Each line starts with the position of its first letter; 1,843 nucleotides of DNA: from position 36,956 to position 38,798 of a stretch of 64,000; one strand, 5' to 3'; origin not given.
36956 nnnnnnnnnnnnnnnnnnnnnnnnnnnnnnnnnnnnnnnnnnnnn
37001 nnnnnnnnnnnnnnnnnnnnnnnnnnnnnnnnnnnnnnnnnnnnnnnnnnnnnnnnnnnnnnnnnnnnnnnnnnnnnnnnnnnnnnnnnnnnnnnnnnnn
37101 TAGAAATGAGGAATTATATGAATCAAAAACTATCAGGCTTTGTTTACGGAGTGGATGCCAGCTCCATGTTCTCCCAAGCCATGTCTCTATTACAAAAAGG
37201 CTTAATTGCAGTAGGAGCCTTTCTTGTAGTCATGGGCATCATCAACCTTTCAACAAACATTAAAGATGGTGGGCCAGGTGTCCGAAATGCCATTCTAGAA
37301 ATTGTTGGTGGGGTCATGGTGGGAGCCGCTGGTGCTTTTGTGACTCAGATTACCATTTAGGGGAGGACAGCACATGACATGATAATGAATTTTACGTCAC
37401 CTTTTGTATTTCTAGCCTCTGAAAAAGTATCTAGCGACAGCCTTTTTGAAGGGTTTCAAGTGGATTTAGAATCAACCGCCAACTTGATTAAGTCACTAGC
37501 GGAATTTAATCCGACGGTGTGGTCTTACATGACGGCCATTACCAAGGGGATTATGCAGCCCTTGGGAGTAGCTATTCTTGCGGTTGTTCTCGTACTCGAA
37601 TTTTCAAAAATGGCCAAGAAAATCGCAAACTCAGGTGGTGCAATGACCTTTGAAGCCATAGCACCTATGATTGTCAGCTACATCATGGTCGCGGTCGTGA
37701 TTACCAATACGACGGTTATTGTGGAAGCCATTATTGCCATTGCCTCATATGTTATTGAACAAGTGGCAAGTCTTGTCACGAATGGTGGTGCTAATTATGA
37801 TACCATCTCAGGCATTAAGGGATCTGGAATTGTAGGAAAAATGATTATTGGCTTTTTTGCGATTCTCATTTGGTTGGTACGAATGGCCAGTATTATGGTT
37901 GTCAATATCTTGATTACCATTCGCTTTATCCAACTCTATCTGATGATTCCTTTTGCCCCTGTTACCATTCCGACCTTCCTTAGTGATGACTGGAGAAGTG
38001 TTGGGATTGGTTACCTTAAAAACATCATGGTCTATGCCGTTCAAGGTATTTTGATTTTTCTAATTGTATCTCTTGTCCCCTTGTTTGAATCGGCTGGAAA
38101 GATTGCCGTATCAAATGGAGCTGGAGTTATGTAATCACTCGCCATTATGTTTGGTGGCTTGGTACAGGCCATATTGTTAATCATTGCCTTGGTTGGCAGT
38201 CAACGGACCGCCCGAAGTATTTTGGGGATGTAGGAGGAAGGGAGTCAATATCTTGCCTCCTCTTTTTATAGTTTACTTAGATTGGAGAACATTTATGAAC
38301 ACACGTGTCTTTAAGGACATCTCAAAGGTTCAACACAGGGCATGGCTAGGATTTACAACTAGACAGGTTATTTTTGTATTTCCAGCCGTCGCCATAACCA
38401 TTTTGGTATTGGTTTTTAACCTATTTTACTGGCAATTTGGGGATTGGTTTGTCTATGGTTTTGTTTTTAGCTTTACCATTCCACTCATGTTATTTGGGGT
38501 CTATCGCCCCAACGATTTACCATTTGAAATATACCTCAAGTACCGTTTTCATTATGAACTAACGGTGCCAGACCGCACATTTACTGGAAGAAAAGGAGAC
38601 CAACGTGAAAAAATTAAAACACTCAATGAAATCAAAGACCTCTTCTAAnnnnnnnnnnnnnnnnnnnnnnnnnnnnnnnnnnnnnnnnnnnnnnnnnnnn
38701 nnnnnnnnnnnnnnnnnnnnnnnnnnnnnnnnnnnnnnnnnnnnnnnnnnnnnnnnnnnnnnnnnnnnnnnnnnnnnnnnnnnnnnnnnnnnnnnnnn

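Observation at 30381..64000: ICE inserted at the 3' end of rlmD/rumA with a modular T4SS and a large cargo load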

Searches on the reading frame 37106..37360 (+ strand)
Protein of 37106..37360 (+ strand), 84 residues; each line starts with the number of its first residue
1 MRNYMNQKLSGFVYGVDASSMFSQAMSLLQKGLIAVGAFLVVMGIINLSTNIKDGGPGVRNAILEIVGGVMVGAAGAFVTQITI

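Call 5: search_protein_families(library=pfam, proteins=[window:37106-37360:+], max_evalue=0.01)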
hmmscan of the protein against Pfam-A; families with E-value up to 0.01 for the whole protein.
window:37106-37360:+ (84 aa): 1 family
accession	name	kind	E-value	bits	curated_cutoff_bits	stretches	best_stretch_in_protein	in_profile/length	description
PF12750.12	Maff2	-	0.00035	20.8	27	1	21-61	3-43/70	Maff2 family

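Call 19: find_encoding_contigs(protein=window:37106-37360:+, flank=10000, max_places=10)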
Protein window:37106-37360:+ (84 aa): 25 contigs read that carry it; 8 places shown.
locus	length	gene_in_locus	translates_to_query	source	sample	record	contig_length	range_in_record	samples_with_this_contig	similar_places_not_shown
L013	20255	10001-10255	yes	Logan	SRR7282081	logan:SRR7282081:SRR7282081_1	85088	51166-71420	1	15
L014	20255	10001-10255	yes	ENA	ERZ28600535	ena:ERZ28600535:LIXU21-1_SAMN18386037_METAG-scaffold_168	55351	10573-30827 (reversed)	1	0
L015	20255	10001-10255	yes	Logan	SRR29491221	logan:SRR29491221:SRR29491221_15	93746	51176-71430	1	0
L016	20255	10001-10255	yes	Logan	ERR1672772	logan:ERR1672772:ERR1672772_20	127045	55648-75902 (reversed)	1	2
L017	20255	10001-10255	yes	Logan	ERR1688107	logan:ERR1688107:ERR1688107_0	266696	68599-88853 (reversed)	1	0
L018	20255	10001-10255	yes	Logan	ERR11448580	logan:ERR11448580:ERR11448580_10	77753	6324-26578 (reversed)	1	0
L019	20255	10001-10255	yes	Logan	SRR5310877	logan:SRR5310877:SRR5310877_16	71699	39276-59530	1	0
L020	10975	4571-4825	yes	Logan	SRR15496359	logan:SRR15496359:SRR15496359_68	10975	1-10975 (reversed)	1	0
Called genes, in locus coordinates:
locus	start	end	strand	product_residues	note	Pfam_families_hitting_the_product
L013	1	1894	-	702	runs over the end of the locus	PF23569:NBD_SMAX1, PF00004:AAA, PF17871:AAA_lid_9, PF00158:Sigma54_activat, PF00004:AAA, PF07724:AAA_2, PF07728:AAA_5, PF10431:ClpB_D2-small, +8 more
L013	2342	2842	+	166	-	PF00466:Ribosomal_L10, PF27436:RL10_C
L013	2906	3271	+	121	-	PF16320:Ribosomal_L12_N, PF00542:Ribosomal_L12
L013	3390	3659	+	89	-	-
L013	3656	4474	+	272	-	PF06970:RepA_N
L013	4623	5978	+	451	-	PF00145:DNA_methylase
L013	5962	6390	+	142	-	-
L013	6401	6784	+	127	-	-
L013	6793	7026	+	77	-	-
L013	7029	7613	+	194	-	PF02517:Rce1-like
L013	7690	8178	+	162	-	-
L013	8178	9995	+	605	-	PF02534:T4SS-DNA_transf, PF10412:TrwB_AAD_bind, PF12696:TraG-D_C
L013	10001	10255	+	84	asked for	-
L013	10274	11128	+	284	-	PF19478:TrbL_2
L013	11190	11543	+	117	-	PF12666:PrgI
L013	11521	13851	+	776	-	PF01935:DUF87 (weak), PF19044:P-loop_TraG (faint)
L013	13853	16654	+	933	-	PF18013:Phage_lysozyme2, PF05257:CHAP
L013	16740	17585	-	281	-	PF08843:AbiEii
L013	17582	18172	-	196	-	PF13338:AbiEi_4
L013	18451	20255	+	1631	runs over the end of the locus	PF18652:Adhesin_P1_N, PF08363:GbpC, PF17998:AgI_II_C2, PF16364:Antigen_C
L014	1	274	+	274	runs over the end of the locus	PF00800:PDT, PF01842:ACT (faint)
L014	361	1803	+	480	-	PF03816:LytR_cpsA_psr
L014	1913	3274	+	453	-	PF01938:TRAM, PF13847:Methyltransf_31 (faint), PF01555:N6_N4_Mtase (weak), PF05958:tRNA_U5-meth_tr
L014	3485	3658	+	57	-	-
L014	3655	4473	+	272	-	PF06970:RepA_N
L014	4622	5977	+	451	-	PF00145:DNA_methylase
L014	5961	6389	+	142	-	-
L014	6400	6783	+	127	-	-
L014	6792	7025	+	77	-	-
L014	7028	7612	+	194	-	PF02517:Rce1-like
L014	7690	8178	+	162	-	-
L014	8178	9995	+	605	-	PF02534:T4SS-DNA_transf, PF10412:TrwB_AAD_bind, PF12696:TraG-D_C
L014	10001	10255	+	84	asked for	-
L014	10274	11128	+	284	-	PF19478:TrbL_2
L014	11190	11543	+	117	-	PF12666:PrgI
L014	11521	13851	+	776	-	PF01935:DUF87 (weak), PF19044:P-loop_TraG (faint)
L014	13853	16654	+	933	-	PF18013:Phage_lysozyme2, PF05257:CHAP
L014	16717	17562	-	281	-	PF08843:AbiEii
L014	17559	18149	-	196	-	PF13338:AbiEi_4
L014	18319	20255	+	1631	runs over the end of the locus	PF18652:Adhesin_P1_N, PF08363:GbpC, PF17998:AgI_II_C2, PF16364:Antigen_C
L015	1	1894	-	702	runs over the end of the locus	PF23569:NBD_SMAX1, PF00004:AAA, PF17871:AAA_lid_9, PF00158:Sigma54_activat, PF00004:AAA, PF07724:AAA_2, PF07728:AAA_5, PF10431:ClpB_D2-small, +8 more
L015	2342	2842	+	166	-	PF00466:Ribosomal_L10, PF27436:RL10_C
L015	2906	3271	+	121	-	PF16320:Ribosomal_L12_N, PF00542:Ribosomal_L12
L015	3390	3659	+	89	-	-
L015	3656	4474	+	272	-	PF06970:RepA_N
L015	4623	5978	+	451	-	PF00145:DNA_methylase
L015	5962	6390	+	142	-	-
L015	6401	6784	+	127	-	-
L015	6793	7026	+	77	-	-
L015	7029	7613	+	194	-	PF02517:Rce1-like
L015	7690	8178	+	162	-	-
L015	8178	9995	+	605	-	PF02534:T4SS-DNA_transf, PF10412:TrwB_AAD_bind, PF12696:TraG-D_C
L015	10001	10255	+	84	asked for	-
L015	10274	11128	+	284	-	PF19478:TrbL_2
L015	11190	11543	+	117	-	PF12666:PrgI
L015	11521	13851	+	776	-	PF01935:DUF87 (faint), PF19044:P-loop_TraG (faint)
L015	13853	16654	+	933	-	PF18013:Phage_lysozyme2, PF05257:CHAP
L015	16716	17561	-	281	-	PF08843:AbiEii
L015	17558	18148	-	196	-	PF13338:AbiEi_4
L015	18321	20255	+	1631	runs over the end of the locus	PF18652:Adhesin_P1_N, PF08363:GbpC, PF17998:AgI_II_C2, PF16364:Antigen_C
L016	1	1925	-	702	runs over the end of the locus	PF23569:NBD_SMAX1, PF00004:AAA, PF17871:AAA_lid_9, PF00158:Sigma54_activat, PF00004:AAA, PF07724:AAA_2, PF07728:AAA_5, PF10431:ClpB_D2-small, +8 more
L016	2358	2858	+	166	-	PF00466:Ribosomal_L10, PF27436:RL10_C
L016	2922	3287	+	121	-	PF16320:Ribosomal_L12_N, PF00542:Ribosomal_L12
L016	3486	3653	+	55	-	-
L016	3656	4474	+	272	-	PF06970:RepA_N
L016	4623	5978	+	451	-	PF00145:DNA_methylase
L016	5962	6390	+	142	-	-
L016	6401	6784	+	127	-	-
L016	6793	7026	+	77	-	-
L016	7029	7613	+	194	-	PF02517:Rce1-like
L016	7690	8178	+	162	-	-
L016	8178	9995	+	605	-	PF02534:T4SS-DNA_transf, PF10412:TrwB_AAD_bind, PF12696:TraG-D_C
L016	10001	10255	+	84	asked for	-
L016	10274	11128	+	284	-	PF19478:TrbL_2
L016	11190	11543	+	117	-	PF12666:PrgI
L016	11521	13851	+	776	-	PF01935:DUF87 (faint), PF19044:P-loop_TraG (faint)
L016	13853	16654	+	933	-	PF18013:Phage_lysozyme2, PF05257:CHAP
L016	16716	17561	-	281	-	PF08843:AbiEii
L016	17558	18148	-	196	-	PF13338:AbiEi_4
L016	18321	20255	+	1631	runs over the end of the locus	PF18652:Adhesin_P1_N, PF08363:GbpC, PF17998:AgI_II_C2, PF16364:Antigen_C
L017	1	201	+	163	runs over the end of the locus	PF13238:AAA_18, PF01202:SKI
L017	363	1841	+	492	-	PF03816:LytR_cpsA_psr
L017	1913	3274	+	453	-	PF01938:TRAM, PF13649:Methyltransf_25 (faint), PF05958:tRNA_U5-meth_tr, PF03602:Cons_hypoth95 (faint), PF05175:MTS (faint), PF09445:Methyltransf_15 (weak), PF13847:Methyltransf_31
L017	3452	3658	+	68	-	-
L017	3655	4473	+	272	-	PF06970:RepA_N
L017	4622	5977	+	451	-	PF00145:DNA_methylase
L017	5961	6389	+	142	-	-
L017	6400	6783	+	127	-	-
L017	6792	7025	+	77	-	-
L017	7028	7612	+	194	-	PF02517:Rce1-like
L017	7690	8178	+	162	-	-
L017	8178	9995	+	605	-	PF02534:T4SS-DNA_transf, PF10412:TrwB_AAD_bind, PF12696:TraG-D_C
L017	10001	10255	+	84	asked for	-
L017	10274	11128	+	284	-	PF19478:TrbL_2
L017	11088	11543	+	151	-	PF12666:PrgI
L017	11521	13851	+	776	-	PF01935:DUF87 (weak), PF19044:P-loop_TraG (faint)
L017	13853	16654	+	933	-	PF18013:Phage_lysozyme2, PF05257:CHAP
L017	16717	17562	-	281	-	PF08843:AbiEii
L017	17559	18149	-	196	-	PF13338:AbiEi_4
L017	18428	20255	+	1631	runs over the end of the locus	PF18652:Adhesin_P1_N, PF08363:GbpC, PF17998:AgI_II_C2, PF16364:Antigen_C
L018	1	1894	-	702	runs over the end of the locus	PF23569:NBD_SMAX1, PF00004:AAA, PF17871:AAA_lid_9, PF00158:Sigma54_activat, PF00004:AAA, PF07724:AAA_2, PF07728:AAA_5, PF10431:ClpB_D2-small, +8 more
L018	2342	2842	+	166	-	PF00466:Ribosomal_L10, PF27436:RL10_C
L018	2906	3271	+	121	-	PF16320:Ribosomal_L12_N, PF00542:Ribosomal_L12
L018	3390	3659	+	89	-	-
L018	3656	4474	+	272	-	PF06970:RepA_N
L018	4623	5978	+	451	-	PF00145:DNA_methylase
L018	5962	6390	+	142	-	-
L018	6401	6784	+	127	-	-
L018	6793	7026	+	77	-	-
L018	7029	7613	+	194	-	PF02517:Rce1-like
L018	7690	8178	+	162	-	-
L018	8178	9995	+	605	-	PF02534:T4SS-DNA_transf, PF10412:TrwB_AAD_bind, PF12696:TraG-D_C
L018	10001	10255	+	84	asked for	-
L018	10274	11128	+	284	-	PF19478:TrbL_2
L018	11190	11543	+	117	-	PF12666:PrgI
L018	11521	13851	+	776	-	PF01935:DUF87 (weak), PF19044:P-loop_TraG (faint)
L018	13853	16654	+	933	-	PF18013:Phage_lysozyme2, PF05257:CHAP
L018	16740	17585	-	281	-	PF08843:AbiEii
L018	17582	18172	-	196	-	PF13338:AbiEi_4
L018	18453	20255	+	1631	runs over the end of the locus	PF18652:Adhesin_P1_N, PF08363:GbpC, PF17998:AgI_II_C2, PF16364:Antigen_C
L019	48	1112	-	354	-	PF02771:Acyl-CoA_dh_N (weak)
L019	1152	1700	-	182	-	PF02627:CMD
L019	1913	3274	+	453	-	PF01938:TRAM, PF05958:tRNA_U5-meth_tr, PF03602:Cons_hypoth95 (weak), PF05175:MTS (faint), PF09445:Methyltransf_15 (weak), PF13847:Methyltransf_31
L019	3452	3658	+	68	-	-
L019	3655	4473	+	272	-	PF06970:RepA_N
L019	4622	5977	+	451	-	PF00145:DNA_methylase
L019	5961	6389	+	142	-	-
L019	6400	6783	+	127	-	-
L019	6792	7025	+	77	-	-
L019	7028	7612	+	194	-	PF02517:Rce1-like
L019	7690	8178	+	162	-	-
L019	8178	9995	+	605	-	PF02534:T4SS-DNA_transf, PF10412:TrwB_AAD_bind, PF12696:TraG-D_C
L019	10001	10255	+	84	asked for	-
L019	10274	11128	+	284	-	PF19478:TrbL_2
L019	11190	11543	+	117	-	PF12666:PrgI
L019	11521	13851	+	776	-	PF19044:P-loop_TraG (faint)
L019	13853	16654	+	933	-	PF18013:Phage_lysozyme2, PF05257:CHAP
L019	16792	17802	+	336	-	PF07751:Abi_2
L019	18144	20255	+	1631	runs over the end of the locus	PF18652:Adhesin_P1_N, PF08363:GbpC, PF17998:AgI_II_C2, PF16364:Antigen_C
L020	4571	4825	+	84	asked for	-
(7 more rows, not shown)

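Call 31: search_protein_families(library=ncbifam, proteins=[window:37106-37360:+], max_evalue=0.01)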
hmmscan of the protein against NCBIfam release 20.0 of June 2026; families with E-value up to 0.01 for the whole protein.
window:37106-37360:+ (84 aa): 0 families

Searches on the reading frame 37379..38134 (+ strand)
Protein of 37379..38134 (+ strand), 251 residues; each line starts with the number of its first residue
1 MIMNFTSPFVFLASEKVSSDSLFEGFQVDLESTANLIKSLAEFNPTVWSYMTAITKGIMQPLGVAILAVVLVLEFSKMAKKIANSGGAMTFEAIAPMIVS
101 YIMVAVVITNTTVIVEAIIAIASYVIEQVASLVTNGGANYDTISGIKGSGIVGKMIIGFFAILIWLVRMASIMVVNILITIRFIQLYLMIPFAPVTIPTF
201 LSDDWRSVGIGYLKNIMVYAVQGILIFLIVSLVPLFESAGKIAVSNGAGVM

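Call 5: search_protein_families(library=pfam, proteins=[window:37379-38134:+], max_evalue=0.01)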
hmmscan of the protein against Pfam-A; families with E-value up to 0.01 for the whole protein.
window:37379-38134:+ (251 aa): 1 family
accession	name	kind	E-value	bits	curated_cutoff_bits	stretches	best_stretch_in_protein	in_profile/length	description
PF04610.19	TrbL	-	0.00011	22.4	25.9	1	119-233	80-176/215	TrbL/VirB6 plasmid conjugal transfer protein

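Call 31: search_protein_families(library=ncbifam, proteins=[window:37379-38134:+], max_evalue=0.01)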
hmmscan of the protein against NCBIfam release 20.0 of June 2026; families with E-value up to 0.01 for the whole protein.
window:37379-38134:+ (251 aa): 0 families

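Call 64: list_cluster_members(proteins=[window:37379-38134:+, window:60035-60646:+, window:59336-59635:+, window:38626-40956:+, window:40958-43759:+])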
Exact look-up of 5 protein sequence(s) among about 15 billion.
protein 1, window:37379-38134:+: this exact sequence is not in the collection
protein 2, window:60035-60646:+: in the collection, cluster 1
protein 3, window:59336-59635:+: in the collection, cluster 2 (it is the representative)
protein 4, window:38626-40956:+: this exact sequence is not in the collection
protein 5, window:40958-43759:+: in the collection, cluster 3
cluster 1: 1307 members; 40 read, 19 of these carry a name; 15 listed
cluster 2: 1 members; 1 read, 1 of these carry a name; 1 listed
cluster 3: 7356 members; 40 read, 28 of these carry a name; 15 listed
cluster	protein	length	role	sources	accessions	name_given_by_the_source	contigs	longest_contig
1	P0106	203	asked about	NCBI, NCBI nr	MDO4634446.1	MAG: peptidylprolyl isomerase [Streptococcus sp.] | peptidylprolyl isomerase [Streptococcus sp.]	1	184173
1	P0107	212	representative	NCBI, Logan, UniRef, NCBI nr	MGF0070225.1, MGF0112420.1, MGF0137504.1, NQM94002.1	peptidylprolyl isomerase [Streptococcus sp. SGI.013] | peptidylprolyl isomerase n=1 Tax=Streptococcus TaxID=1301 RepID=UPI0015549CEF | peptidylprolyl isomerase [Streptococcus suis]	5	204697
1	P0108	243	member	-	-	TPA: peptidylprolyl isomerase [Streptococcus suis] | Peptidylprolyl isomerase n=5 Tax=Streptococcus TaxID=1301 RepID=A0A3L8G2Q9_STRIN | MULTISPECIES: hypothetical protein [Bacilli]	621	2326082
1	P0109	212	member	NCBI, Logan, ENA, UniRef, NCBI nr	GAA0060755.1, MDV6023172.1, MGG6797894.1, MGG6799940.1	UNVERIFIED_CONTAM: peptidylprolyl isomerase [Streptococcus canis] | Peptidylprolyl isomerase n=2 Tax=Streptococcus TaxID=1301 RepID=A0A3P5XRE4_STRCB | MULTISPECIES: peptidylprolyl isomerase [Streptococcus]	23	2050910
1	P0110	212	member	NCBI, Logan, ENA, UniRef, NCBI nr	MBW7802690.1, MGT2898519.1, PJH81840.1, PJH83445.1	peptidylprolyl isomerase [Streptococcus macedonicus] | Peptidylprolyl isomerase n=1 Tax=Streptococcus gallolyticus TaxID=315405 ... | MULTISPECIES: peptidylprolyl isomerase [Streptococcus]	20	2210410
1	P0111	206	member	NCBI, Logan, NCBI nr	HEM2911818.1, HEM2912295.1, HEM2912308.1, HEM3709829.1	peptidylprolyl isomerase [Streptococcus suis]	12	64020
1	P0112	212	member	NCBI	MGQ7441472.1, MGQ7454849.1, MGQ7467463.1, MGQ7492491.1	peptidylprolyl isomerase [Streptococcus suis]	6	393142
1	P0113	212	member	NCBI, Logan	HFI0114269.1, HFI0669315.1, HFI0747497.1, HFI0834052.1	TPA: peptidylprolyl isomerase [Streptococcus suis]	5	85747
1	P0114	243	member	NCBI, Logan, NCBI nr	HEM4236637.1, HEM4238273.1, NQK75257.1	TPA: peptidylprolyl isomerase [Streptococcus suis] | peptidylprolyl isomerase [Streptococcus suis]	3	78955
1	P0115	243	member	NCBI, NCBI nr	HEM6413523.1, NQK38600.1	TPA: peptidylprolyl isomerase [Streptococcus suis] | peptidylprolyl isomerase [Streptococcus suis]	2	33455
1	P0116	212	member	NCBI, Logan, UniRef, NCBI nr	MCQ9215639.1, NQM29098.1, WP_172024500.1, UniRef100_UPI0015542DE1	peptidylprolyl isomerase [Streptococcus suis] | peptidylprolyl isomerase n=1 Tax=Streptococcus gallolyticus TaxID=315405 ... | peptidylprolyl isomerase [Streptococcus gallolyticus]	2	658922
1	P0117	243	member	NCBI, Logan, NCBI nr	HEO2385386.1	TPA: peptidylprolyl isomerase [Streptococcus agalactiae] | peptidylprolyl isomerase [Streptococcus agalactiae]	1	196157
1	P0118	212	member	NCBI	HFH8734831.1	TPA: peptidylprolyl isomerase [Streptococcus agalactiae]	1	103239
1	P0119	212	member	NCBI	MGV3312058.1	peptidylprolyl isomerase [Streptococcus suis]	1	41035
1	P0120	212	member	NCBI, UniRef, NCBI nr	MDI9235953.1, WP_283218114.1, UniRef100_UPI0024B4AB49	peptidylprolyl isomerase [Streptococcus suis] | peptidylprolyl isomerase n=1 Tax=Streptococcus suis TaxID=1307 RepID=UPI0024B4AB49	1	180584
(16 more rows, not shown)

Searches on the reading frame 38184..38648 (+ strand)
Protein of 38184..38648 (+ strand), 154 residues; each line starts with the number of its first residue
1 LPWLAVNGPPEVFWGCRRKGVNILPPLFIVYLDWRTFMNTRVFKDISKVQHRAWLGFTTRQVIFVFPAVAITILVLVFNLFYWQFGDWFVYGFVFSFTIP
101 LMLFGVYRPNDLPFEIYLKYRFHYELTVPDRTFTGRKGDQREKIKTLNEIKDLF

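Call 5: search_protein_families(library=pfam, proteins=[window:38184-38648:+], max_evalue=0.01)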
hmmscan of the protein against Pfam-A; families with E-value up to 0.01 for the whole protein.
window:38184-38648:+ (154 aa): 1 family
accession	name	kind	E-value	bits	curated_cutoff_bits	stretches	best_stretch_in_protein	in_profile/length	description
PF12666.12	PrgI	-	3.1e-12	47.3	27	1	41-126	1-83/91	PrgI family protein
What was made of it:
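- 38295..38648 (+): PrgI-family protein (VirB3-like). Pfam 47 bits (call 5).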
